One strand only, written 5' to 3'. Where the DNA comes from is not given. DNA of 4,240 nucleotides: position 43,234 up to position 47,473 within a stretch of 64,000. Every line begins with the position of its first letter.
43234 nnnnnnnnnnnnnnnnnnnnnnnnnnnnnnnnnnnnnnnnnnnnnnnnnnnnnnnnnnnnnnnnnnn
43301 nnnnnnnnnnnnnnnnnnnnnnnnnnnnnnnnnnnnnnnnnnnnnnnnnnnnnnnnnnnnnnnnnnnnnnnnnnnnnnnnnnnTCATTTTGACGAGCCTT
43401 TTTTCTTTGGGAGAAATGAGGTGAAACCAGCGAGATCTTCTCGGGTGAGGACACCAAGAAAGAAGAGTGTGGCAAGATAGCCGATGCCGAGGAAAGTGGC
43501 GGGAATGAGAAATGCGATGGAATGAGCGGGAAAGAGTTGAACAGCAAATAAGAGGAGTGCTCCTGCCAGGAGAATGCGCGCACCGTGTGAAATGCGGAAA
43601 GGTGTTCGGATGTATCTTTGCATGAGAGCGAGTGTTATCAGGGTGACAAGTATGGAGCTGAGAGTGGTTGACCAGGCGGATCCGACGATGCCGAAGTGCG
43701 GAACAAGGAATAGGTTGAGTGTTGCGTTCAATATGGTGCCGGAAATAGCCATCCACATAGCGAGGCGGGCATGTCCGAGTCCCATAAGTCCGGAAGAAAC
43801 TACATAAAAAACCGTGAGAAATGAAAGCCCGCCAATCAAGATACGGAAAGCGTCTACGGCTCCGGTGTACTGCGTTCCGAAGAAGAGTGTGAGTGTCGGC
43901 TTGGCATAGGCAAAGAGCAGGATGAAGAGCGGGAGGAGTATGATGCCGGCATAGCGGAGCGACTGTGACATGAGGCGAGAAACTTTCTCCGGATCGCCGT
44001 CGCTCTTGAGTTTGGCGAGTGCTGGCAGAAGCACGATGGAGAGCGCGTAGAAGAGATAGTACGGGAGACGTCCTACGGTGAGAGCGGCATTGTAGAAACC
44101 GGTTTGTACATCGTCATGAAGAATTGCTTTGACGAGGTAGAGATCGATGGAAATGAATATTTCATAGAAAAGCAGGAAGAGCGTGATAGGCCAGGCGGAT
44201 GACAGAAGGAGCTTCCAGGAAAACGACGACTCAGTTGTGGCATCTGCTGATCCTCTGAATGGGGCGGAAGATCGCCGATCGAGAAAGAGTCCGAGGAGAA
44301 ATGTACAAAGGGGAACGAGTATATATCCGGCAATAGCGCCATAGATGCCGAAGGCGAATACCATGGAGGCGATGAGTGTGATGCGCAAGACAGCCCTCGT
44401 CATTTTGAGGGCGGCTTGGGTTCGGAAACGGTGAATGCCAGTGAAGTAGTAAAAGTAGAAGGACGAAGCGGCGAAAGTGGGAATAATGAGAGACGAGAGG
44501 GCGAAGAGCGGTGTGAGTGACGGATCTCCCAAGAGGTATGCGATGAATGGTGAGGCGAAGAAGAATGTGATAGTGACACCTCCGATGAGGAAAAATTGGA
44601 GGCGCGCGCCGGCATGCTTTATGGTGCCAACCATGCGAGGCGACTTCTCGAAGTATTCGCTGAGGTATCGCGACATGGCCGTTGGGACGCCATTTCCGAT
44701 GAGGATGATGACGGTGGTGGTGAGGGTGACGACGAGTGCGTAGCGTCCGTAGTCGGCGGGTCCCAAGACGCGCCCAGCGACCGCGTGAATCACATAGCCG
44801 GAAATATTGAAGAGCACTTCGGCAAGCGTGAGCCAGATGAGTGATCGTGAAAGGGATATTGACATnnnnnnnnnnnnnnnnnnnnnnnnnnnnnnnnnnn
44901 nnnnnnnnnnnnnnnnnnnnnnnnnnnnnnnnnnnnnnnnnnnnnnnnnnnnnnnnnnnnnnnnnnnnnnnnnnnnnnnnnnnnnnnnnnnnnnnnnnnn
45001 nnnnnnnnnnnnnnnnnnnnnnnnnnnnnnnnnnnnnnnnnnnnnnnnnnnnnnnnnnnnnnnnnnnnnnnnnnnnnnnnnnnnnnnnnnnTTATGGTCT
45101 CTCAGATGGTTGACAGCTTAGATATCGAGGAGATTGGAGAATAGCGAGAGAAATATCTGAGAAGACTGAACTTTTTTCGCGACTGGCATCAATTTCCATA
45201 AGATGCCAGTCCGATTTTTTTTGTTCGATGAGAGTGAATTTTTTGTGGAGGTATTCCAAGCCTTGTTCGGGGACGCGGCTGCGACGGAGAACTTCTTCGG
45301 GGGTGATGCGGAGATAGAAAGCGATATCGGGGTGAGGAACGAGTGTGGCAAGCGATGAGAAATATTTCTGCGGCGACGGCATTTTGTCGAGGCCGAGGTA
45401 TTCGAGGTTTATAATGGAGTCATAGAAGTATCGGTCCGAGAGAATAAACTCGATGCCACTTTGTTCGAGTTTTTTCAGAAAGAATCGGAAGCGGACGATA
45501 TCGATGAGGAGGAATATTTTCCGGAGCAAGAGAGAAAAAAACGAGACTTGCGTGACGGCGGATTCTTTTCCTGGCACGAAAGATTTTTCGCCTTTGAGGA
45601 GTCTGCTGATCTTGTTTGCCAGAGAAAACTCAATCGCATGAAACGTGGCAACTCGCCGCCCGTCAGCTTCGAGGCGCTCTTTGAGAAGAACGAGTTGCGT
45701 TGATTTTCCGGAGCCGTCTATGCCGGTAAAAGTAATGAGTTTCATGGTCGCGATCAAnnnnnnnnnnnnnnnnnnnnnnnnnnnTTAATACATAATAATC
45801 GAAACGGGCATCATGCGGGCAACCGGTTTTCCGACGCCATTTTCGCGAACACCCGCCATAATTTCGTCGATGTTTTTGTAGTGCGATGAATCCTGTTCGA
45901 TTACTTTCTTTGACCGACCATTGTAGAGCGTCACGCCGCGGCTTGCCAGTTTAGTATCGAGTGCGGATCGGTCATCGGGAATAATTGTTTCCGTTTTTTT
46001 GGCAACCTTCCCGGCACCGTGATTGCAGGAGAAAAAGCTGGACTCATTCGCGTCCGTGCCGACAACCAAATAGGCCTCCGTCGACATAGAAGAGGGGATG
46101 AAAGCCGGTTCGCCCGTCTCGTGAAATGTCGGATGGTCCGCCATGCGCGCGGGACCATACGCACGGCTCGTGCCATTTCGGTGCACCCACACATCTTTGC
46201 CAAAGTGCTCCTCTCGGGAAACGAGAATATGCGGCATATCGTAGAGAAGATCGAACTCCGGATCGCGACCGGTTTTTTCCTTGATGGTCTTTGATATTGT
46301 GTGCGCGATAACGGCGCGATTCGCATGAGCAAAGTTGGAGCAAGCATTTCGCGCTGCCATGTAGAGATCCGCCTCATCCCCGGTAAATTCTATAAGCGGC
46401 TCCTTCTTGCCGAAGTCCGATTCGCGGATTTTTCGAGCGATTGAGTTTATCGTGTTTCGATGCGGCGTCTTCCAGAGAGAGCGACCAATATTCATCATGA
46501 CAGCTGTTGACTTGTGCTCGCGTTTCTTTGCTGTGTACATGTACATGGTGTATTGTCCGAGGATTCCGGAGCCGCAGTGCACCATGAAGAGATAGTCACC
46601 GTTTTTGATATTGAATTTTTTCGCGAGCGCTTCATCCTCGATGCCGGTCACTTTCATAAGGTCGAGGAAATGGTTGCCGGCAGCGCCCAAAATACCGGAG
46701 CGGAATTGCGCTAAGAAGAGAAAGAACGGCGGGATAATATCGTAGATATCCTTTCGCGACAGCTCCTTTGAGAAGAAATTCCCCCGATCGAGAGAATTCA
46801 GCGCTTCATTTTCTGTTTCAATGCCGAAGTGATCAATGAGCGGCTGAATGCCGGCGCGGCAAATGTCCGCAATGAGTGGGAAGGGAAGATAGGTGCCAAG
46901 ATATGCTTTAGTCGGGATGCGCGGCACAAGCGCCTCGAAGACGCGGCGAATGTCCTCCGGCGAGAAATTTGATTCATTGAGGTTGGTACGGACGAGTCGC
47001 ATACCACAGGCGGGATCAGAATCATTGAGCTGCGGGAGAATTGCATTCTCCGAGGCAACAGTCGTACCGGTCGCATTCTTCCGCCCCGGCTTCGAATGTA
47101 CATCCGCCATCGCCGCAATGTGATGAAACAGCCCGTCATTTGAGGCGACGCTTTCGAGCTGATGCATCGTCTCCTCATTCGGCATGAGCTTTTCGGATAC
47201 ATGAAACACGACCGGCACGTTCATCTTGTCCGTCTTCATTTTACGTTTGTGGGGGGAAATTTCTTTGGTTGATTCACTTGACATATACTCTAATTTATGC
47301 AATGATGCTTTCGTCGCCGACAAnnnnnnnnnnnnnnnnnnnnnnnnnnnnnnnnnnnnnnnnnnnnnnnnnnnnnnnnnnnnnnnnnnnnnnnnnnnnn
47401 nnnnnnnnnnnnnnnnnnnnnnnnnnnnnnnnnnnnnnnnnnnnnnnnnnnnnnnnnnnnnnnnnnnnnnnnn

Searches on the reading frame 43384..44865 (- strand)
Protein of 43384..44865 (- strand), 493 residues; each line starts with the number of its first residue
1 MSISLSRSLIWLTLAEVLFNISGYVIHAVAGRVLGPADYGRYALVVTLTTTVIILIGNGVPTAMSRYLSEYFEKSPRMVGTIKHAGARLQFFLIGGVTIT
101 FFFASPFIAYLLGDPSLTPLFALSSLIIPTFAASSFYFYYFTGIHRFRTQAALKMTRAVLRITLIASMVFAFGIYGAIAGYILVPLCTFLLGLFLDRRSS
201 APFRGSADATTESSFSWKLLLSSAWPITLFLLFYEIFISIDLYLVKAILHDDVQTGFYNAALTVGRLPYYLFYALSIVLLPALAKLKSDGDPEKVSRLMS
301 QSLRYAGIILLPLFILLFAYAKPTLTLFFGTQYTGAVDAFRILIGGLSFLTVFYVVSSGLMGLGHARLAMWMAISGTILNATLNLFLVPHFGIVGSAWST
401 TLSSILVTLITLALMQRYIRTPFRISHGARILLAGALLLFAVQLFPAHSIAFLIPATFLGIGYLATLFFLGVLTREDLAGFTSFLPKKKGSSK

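Call 83: search_protein_families(library=pfam, proteins=[window:43384-44865:-], max_evalue=0.001)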
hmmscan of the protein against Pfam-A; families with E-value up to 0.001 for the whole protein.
window:43384-44865:- (493 aa): 4 families
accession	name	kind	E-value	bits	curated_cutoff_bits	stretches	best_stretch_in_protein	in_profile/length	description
PF01943.22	Polysacc_synt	-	2.9e-25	89.7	28.2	1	7-286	3-273/274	Polysaccharide biosynthesis protein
PF13440.11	Polysacc_synt_3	-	5.8e-18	65.6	23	1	32-337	4-292/293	Polysaccharide biosynthesis protein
PF03023.19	MurJ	-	1.1e-11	44.5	27.4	1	89-442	62-424/451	Lipid II flippase MurJ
PF01554.23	MatE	-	7.3e-05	22.9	24.9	1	239-384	14-159/161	MatE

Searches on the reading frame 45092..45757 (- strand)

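Call 83: search_protein_families(library=pfam, proteins=[window:45092-45757:-], max_evalue=0.001)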
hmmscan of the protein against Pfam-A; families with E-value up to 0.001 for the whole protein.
window:45092-45757:- (221 aa): 1 family
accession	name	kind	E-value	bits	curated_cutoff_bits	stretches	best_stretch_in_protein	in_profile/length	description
PF02223.23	Thymidylate_kin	-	1.9e-11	44.4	27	1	11-194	2-177/185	Thymidylate kinase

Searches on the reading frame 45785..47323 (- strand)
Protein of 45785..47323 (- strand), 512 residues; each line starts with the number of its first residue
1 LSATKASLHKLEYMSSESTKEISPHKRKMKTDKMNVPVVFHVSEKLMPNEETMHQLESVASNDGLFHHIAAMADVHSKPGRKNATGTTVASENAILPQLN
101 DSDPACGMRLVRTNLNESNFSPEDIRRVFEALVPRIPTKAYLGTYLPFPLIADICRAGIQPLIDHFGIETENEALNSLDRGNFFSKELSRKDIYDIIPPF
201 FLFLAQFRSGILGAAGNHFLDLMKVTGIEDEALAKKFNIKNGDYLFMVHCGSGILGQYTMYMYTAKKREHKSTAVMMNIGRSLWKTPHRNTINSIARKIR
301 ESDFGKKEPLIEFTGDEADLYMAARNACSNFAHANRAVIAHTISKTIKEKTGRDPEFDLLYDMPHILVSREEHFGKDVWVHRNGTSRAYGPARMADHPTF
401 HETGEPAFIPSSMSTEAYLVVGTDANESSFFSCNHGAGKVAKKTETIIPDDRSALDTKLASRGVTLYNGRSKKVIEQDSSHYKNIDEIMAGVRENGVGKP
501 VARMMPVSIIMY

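Call 83: search_protein_families(library=pfam, proteins=[window:45785-47323:-], max_evalue=0.001)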
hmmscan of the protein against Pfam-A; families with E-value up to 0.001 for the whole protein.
window:45785-47323:- (512 aa): 1 family
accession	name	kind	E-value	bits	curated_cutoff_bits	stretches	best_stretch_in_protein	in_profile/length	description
PF01139.22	RtcB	-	3.4e-68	231.3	27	1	55-510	1-424/426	tRNA-splicing ligase RtcB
